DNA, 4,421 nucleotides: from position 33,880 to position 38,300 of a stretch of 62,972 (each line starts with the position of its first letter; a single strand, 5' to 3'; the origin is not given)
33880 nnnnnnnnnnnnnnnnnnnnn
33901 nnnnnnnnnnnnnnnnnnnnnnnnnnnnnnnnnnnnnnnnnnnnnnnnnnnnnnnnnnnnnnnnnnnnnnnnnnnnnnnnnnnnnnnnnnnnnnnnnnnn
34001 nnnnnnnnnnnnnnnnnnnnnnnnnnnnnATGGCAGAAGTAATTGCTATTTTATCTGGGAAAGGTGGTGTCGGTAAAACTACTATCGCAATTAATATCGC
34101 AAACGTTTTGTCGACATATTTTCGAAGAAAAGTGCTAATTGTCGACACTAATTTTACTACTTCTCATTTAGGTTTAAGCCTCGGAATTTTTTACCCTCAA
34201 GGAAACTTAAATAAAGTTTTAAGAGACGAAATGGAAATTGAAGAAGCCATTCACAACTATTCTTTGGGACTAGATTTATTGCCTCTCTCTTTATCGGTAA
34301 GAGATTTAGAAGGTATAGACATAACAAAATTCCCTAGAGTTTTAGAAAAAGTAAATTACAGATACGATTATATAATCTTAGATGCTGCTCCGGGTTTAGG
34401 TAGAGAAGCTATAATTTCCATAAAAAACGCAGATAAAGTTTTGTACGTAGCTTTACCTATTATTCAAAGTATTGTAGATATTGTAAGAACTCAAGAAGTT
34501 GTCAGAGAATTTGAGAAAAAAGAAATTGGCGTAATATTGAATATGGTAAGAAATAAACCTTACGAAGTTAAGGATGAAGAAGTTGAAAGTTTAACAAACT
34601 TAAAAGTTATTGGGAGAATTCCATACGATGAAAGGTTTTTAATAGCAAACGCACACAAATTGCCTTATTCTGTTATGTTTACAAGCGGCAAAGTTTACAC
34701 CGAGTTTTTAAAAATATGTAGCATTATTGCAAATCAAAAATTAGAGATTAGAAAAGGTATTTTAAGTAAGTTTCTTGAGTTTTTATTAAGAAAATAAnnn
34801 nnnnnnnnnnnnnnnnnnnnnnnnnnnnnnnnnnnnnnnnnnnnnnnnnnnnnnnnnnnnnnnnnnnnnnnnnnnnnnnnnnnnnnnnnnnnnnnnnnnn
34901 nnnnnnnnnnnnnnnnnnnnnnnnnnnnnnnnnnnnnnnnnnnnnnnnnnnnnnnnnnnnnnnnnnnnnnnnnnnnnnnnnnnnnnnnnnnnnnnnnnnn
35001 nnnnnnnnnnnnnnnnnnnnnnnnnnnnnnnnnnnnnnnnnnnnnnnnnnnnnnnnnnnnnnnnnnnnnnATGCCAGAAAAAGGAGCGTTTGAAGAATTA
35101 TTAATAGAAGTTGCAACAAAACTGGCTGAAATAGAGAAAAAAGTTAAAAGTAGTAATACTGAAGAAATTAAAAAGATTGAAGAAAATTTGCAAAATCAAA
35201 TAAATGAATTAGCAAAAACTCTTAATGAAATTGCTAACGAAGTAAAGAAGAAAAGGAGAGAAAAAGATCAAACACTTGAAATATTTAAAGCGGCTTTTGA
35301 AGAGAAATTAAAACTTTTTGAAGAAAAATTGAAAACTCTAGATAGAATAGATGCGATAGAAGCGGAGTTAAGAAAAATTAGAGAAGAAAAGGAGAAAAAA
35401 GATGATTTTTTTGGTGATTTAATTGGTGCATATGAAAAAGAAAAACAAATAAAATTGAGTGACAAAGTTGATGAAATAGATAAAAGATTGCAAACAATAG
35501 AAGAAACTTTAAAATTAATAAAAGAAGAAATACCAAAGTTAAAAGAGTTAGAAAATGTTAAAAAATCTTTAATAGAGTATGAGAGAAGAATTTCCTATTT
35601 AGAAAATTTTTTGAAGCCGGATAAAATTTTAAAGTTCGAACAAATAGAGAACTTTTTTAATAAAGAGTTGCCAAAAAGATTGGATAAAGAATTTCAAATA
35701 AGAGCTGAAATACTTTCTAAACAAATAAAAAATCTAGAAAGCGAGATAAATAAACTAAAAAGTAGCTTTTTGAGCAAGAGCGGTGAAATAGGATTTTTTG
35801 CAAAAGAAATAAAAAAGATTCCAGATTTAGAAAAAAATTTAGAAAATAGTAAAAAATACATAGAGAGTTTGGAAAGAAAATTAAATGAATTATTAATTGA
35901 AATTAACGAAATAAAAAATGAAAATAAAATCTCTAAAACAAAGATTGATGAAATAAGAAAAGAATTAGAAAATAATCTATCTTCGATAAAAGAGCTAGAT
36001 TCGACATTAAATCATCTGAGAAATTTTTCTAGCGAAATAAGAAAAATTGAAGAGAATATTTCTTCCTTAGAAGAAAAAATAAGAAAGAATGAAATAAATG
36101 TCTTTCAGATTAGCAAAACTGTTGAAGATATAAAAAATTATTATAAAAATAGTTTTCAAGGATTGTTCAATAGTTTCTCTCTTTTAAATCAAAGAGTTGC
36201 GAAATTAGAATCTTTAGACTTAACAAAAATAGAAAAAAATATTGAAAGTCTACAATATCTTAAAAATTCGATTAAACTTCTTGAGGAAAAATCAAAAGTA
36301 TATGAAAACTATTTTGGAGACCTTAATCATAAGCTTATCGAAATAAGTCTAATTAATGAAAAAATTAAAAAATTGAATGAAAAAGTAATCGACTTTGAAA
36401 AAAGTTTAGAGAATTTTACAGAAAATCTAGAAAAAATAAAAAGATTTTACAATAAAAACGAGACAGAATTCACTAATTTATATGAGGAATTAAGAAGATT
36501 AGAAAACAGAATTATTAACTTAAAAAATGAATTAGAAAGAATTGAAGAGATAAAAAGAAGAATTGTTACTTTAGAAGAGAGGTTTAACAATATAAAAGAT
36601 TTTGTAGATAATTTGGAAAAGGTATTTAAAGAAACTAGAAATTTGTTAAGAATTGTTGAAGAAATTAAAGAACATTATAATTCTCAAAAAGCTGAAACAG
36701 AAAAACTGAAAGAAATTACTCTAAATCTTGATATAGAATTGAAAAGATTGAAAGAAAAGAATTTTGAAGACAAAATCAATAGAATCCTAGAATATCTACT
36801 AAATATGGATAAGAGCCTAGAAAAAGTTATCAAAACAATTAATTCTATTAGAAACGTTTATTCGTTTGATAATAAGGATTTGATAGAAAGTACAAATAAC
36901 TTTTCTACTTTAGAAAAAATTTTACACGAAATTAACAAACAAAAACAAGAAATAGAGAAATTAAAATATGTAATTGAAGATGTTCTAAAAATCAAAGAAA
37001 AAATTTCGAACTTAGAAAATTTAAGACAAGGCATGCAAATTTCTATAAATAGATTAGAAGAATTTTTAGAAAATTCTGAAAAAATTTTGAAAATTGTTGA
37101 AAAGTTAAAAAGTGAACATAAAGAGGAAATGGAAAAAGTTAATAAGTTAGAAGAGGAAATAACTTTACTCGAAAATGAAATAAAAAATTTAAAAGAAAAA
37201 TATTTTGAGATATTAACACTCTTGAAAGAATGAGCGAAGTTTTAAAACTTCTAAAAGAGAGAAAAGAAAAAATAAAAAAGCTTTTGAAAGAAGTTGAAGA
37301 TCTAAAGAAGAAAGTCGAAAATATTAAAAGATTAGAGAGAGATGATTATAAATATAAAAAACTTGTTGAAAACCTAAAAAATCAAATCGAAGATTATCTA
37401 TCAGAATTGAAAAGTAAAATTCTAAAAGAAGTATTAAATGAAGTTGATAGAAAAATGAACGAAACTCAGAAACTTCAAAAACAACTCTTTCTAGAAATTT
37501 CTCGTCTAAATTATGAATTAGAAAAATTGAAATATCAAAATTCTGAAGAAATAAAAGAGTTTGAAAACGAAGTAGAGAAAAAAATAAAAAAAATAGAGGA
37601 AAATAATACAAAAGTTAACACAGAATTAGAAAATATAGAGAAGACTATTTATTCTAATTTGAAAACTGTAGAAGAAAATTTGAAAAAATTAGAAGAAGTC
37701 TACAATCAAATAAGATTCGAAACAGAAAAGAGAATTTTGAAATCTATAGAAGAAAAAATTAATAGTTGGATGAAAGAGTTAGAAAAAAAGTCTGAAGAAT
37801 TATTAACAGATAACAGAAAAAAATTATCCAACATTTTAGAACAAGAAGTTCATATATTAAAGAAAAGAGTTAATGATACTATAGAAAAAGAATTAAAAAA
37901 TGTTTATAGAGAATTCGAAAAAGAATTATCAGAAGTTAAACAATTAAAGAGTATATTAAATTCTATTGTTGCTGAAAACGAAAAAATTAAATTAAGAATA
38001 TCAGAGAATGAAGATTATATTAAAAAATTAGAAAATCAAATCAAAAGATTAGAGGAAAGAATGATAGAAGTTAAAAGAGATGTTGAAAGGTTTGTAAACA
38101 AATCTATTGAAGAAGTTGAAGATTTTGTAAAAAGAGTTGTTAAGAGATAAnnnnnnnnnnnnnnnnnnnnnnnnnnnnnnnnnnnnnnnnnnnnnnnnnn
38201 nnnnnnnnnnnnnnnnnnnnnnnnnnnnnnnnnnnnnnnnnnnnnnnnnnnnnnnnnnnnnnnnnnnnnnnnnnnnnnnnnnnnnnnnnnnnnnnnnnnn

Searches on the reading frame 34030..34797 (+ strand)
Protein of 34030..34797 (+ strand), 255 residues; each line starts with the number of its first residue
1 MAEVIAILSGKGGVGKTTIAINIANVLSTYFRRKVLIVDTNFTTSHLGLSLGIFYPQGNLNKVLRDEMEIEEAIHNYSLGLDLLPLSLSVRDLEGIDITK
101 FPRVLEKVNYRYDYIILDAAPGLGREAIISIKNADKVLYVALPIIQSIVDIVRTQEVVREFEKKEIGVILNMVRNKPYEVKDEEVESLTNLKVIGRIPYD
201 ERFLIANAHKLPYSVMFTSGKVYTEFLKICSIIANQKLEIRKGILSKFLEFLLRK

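Call 9: search_protein_families(library=pfam, proteins=[window:34030-34797:+], max_evalue=0.01)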
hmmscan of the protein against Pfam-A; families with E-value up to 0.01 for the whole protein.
window:34030-34797:+ (255 aa): 9 families
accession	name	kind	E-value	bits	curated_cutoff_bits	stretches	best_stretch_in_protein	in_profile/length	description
PF13614.12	AAA_31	-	5.5e-20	72.5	27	1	3-142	2-148/177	AAA domain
PF01656.29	CbiA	-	8e-17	61.8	25.4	1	5-211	1-123/125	CobQ/CobB/MinD/ParA nucleotide binding domain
PF10609.15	ParA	-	1.8e-15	57.5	27.1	1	3-209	4-221/246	NUBPL iron-transfer P-loop NTPase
PF02374.21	ArsA_ATPase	-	5e-07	29.7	24.3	1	7-40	5-37/305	Anion-transporting ATPase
PF06564.18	CBP_BcsQ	-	1.2e-05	25.4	21.3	1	6-144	5-148/234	Cellulose biosynthesis protein BcsQ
PF00142.24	Fer4_NifH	-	2.2e-05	24.5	25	0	8-39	5-35/271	4Fe-4S iron sulfur cluster binding proteins, NifH/frxC family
PF13500.12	AAA_26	-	2.7e-05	24.6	27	1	136-201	130-192/198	AAA domain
PF09140.17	MipZ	-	0.00011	22.1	20.7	1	4-151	2-136/262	ATPase MipZ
PF05496.18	RuvB_N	-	0.0033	17.6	27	0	7-32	37-62/159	Holliday junction DNA helicase RuvB P-loop domain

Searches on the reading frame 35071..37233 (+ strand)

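Call 9: search_protein_families(library=pfam, proteins=[window:35071-37233:+], max_evalue=0.01)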
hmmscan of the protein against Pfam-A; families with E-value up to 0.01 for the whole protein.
window:35071-37233:+ (720 aa): 6 families
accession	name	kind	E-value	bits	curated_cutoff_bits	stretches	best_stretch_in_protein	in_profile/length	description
PF04108.17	ATG17_like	-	7.5e-06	26.1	43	1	422-702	16-286/355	Autophagy protein ATG17-like domain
PF23991.1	DUF7310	-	4.9e-05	24.2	40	0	462-520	14-68/83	Coiled-coil region of unknown function (DUF7310)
PF04513.17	Baculo_PEP_C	-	6e-05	23.6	38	0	414-515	14-111/140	Baculovirus polyhedron envelope protein, PEP, C terminus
PF11887.13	Mce4_CUP1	-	9.5e-05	22.5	32.6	0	568-685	65-180/222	Cholesterol uptake porter CUP1 of Mce4, putative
PF10046.14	BLOC1_2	-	0.0013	19.5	33.4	1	261-337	5-81/96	Biogenesis of lysosome-related organelles complex-1 subunit 2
PF23349.2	BBS7_hp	-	0.0044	17.6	27.8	1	513-588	39-112/114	BBS7 hairpin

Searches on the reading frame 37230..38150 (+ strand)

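Call 9: search_protein_families(library=pfam, proteins=[window:37230-38150:+], max_evalue=0.01)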
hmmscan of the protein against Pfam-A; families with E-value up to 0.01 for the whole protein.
window:37230-38150:+ (306 aa): 4 families
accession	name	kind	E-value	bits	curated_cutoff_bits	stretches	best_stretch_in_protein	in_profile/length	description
PF04513.17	Baculo_PEP_C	-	4.9e-06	27.1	38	0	170-249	36-114/140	Baculovirus polyhedron envelope protein, PEP, C terminus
PF14712.11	Snapin_Pallidin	-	3.2e-05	24.8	29.6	1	56-138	2-83/89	Snapin/Pallidin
PF09731.14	Mitofilin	-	6.1e-05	22.6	27.4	1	108-298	134-321/614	Mitochondrial inner membrane protein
PF07889.17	DUF1664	-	0.0058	17.1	34.6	1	44-125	41-123/124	Protein of unknown function (DUF1664)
